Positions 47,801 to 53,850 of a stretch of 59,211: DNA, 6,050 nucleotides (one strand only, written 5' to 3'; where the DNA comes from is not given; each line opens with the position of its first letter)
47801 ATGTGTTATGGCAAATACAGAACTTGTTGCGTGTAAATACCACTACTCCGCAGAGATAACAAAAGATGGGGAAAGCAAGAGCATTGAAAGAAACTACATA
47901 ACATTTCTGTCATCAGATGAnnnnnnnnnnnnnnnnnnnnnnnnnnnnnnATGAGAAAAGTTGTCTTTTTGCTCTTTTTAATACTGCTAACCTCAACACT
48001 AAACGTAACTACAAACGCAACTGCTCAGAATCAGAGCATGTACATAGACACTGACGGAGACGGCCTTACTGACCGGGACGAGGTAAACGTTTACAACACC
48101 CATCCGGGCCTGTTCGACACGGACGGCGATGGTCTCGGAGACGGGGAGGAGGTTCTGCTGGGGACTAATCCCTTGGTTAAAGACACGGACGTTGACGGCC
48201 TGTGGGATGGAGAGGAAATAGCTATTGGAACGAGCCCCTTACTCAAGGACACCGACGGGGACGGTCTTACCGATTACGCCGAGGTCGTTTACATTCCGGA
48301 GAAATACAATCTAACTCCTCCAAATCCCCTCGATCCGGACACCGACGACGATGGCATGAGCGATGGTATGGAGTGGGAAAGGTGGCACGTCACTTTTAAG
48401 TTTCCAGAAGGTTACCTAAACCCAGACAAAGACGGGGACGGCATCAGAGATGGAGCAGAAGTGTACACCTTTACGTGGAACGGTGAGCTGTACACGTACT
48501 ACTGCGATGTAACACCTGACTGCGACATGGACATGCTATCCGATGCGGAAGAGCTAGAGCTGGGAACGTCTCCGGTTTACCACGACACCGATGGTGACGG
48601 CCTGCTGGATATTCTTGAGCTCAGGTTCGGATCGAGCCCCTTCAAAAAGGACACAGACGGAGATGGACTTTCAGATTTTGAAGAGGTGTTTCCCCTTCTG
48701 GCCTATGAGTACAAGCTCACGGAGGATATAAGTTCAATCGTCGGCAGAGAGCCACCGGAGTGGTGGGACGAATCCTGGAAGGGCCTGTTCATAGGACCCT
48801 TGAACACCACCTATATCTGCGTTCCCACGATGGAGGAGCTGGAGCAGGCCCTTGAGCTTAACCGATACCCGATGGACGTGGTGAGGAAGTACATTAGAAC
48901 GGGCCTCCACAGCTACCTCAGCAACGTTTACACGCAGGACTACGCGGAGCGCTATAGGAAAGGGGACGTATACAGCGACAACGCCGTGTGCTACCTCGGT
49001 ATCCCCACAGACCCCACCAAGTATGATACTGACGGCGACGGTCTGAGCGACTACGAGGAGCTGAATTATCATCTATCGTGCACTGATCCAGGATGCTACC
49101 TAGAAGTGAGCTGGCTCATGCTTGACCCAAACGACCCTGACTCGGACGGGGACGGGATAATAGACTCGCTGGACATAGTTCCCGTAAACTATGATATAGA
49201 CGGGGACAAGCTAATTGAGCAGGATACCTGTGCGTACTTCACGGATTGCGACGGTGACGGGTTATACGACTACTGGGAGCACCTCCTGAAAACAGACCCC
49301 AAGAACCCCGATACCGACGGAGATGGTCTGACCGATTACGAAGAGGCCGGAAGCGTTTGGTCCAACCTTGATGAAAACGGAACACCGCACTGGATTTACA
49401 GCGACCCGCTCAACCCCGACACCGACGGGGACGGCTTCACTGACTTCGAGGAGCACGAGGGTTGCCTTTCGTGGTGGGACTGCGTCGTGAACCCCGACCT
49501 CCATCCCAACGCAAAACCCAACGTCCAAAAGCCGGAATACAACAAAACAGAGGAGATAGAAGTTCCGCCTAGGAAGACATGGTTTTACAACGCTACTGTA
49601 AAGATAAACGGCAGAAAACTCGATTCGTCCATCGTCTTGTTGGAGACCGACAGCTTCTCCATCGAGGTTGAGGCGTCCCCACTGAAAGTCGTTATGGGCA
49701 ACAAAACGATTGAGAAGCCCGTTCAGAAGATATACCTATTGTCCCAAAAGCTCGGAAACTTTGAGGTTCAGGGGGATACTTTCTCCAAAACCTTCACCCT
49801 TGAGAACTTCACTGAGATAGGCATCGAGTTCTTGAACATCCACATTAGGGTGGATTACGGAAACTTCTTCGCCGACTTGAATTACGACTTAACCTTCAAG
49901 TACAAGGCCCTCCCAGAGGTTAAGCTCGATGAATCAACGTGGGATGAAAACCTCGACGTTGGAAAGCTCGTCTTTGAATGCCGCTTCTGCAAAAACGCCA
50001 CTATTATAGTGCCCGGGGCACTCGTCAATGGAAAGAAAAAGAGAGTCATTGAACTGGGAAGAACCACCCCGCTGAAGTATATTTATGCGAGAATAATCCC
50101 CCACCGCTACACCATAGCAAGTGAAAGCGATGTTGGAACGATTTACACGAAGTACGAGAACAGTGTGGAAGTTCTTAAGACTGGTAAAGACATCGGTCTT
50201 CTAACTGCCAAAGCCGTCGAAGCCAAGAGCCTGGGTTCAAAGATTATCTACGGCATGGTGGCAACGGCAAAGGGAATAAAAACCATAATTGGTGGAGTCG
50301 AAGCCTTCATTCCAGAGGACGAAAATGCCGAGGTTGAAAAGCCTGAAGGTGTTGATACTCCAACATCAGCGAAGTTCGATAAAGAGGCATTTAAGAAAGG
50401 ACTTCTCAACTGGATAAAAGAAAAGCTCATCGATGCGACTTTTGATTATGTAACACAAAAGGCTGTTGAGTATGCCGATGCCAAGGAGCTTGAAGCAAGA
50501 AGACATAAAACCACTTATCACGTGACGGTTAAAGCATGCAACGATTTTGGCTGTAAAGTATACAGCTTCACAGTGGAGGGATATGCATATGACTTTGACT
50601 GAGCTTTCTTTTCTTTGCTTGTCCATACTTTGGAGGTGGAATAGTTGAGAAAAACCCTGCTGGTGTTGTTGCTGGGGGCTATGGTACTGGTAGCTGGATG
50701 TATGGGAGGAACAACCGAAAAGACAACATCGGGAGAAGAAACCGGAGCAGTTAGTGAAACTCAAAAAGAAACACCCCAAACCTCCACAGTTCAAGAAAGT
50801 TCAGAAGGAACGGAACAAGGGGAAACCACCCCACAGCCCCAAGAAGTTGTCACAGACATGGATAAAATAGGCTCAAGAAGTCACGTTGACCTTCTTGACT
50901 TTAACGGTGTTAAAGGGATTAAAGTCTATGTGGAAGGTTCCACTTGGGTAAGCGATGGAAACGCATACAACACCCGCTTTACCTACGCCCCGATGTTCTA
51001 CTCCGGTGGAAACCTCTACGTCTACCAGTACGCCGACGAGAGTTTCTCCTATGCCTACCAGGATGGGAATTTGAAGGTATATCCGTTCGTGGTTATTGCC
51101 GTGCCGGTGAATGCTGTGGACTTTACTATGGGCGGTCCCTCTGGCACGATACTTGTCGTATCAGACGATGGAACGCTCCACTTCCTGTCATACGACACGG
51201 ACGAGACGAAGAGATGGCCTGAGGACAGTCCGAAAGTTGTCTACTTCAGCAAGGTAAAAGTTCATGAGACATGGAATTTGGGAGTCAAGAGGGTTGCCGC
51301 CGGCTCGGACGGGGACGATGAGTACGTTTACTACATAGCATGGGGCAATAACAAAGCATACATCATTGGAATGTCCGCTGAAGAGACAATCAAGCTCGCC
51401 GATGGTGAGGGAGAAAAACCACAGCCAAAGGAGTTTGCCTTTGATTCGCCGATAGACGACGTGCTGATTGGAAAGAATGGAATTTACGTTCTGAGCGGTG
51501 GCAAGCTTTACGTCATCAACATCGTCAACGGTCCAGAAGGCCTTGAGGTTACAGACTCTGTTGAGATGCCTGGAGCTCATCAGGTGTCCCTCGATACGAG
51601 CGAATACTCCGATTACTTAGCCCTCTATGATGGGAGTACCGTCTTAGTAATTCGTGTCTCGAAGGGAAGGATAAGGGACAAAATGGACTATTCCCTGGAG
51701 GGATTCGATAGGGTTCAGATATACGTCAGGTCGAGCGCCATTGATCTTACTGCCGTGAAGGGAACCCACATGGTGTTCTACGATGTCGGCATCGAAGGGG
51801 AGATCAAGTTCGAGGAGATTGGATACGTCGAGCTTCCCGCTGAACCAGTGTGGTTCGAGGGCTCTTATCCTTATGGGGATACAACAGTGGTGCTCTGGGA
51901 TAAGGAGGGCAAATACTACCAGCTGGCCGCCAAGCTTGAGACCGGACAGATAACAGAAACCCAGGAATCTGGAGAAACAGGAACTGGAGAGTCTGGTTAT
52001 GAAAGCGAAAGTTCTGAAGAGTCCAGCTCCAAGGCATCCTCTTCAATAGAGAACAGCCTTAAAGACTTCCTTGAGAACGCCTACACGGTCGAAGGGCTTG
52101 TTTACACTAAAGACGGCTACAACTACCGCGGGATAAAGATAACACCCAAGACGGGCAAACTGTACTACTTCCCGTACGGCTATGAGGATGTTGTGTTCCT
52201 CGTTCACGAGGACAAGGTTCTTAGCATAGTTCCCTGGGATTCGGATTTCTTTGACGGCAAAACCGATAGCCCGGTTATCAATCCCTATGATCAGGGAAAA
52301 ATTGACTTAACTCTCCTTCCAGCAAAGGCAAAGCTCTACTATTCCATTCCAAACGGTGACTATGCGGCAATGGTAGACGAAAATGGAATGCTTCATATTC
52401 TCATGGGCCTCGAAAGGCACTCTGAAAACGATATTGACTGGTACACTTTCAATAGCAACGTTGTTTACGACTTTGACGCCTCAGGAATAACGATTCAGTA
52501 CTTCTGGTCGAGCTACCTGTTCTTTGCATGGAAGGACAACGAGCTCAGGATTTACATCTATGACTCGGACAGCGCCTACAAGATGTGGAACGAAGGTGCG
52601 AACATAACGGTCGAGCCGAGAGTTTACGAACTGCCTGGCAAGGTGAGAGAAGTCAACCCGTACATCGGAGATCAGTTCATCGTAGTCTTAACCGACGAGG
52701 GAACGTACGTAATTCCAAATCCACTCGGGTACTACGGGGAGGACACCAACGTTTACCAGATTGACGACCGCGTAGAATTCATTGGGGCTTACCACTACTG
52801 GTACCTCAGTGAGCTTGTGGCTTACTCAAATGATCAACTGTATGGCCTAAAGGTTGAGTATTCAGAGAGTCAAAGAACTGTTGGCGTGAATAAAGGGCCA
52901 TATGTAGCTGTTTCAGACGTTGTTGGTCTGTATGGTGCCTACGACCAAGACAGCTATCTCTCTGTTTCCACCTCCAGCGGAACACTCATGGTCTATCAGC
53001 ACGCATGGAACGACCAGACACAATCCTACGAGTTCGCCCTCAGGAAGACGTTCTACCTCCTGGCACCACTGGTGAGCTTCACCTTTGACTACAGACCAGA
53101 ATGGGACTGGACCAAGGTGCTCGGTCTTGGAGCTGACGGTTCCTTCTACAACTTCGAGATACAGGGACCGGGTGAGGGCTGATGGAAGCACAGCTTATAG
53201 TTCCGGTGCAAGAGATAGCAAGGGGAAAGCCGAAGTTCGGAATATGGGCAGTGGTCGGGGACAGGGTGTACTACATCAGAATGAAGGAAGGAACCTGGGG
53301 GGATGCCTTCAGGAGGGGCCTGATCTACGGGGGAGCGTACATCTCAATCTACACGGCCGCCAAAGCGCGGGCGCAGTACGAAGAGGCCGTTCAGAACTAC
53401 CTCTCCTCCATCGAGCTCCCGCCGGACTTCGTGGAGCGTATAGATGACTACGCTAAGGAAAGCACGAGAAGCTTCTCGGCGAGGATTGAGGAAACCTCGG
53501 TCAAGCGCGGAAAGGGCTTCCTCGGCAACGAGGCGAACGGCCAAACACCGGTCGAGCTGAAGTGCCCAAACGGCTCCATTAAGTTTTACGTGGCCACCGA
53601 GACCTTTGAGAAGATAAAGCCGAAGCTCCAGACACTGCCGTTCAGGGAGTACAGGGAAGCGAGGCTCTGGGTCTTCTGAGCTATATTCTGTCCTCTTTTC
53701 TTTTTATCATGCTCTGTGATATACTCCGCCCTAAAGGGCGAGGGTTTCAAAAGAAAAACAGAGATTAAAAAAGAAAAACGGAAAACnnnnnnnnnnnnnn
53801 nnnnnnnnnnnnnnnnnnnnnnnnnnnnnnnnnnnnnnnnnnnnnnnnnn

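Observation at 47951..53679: A GC-rich island of about 5.7 kb encoding three surface or secreted proteins, in a low-GC genome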

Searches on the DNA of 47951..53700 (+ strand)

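Call 79: search_dna_similar(query=window:47951-53700:+, collection=plasmids, mode=distant, max_rows=8)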
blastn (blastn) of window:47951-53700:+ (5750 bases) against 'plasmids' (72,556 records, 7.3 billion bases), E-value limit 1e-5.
No match.

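Call 80: search_dna_similar(query=window:47951-53700:+, collection=phages, mode=distant, max_rows=8)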
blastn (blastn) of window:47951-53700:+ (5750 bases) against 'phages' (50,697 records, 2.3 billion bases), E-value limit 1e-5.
No match.
